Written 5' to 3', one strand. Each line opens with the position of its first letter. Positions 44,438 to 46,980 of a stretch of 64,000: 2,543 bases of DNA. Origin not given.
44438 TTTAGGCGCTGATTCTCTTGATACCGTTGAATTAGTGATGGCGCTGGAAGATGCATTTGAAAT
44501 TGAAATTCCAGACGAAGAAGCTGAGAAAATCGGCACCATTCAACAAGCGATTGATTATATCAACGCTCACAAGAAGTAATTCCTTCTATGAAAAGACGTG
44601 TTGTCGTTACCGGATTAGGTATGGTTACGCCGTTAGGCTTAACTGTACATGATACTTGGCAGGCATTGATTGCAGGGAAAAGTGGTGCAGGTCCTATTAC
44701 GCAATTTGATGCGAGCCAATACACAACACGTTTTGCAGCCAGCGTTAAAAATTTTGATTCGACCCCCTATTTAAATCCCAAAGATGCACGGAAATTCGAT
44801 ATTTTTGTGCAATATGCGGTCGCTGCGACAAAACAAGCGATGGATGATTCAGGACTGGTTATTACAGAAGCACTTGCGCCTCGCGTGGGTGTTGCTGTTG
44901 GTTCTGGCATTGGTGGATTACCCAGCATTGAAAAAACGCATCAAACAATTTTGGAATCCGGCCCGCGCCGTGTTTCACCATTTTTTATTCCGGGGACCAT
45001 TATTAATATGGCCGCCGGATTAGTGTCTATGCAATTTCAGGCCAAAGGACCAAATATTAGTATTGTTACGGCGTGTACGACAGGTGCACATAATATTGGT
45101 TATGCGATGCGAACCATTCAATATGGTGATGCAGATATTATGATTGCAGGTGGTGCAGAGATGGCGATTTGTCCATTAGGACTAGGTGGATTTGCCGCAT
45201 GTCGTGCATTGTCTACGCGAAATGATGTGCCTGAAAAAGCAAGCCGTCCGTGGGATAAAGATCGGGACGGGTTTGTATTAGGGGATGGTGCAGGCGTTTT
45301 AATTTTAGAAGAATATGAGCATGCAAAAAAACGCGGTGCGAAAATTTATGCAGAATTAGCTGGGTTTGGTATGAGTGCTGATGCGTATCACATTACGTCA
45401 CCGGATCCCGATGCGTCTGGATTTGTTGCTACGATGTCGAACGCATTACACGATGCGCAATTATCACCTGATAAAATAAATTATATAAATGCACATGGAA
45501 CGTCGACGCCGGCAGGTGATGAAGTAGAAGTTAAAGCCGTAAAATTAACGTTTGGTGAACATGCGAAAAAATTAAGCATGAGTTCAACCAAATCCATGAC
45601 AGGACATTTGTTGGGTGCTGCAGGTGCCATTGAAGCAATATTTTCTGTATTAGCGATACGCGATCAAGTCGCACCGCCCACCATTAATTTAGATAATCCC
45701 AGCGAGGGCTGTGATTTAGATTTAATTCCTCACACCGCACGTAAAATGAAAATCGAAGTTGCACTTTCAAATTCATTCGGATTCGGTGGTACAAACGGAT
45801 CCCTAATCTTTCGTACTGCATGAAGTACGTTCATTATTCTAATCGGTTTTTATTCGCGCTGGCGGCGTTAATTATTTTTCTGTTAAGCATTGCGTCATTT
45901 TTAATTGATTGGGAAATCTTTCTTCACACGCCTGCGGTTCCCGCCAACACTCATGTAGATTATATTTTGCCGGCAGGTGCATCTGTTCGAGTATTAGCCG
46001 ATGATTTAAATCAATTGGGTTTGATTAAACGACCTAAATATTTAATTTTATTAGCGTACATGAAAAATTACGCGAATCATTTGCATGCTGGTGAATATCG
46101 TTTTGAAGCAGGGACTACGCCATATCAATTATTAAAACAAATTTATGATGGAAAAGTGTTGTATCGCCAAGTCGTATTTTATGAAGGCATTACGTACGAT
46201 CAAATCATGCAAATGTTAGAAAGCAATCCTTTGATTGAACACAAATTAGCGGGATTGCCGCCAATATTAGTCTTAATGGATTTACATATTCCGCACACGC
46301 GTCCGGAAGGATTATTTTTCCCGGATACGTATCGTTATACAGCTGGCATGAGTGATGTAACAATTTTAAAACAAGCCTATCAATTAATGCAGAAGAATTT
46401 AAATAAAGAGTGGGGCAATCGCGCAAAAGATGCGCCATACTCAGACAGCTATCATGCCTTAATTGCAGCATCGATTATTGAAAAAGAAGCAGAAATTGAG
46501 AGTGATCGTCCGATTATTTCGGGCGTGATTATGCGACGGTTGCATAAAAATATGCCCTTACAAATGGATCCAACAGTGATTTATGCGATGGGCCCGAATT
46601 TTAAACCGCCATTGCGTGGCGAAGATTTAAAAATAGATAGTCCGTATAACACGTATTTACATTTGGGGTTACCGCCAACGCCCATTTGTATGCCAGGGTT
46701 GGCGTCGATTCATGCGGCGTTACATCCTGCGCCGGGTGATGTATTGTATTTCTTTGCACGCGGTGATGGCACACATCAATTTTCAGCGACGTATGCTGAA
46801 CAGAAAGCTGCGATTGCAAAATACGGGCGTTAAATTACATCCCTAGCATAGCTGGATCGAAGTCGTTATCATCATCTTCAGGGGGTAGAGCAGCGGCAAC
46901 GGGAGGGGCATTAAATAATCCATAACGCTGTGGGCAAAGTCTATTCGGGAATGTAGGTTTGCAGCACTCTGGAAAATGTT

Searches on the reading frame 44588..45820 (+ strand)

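Call 27: search_protein_families(library=pfam, proteins=[window:44588-45820:+], max_evalue=0.0001)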
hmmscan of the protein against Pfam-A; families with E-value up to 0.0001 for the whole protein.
window:44588-45820:+ (411 aa): 2 families
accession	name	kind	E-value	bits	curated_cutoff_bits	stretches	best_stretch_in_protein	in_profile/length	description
PF00109.32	ketoacyl-synt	-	2.7e-60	204.5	20.8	1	3-246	2-252/252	Beta-ketoacyl synthase, N-terminal domain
PF02801.28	Ketoacyl-synt_C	-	5.2e-39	133.4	20.8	1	254-368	1-118/119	Beta-ketoacyl synthase, C-terminal domain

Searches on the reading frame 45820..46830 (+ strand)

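Call 28: search_protein_families(library=pfam, proteins=[window:45820-46830:+], max_evalue=0.0001)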
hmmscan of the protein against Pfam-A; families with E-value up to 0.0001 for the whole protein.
window:45820-46830:+ (337 aa): 1 family
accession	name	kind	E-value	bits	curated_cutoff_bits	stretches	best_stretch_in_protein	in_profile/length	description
PF02618.21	YceG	-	5.5e-80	269.2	32.4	1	51-334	4-275/275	YceG-like family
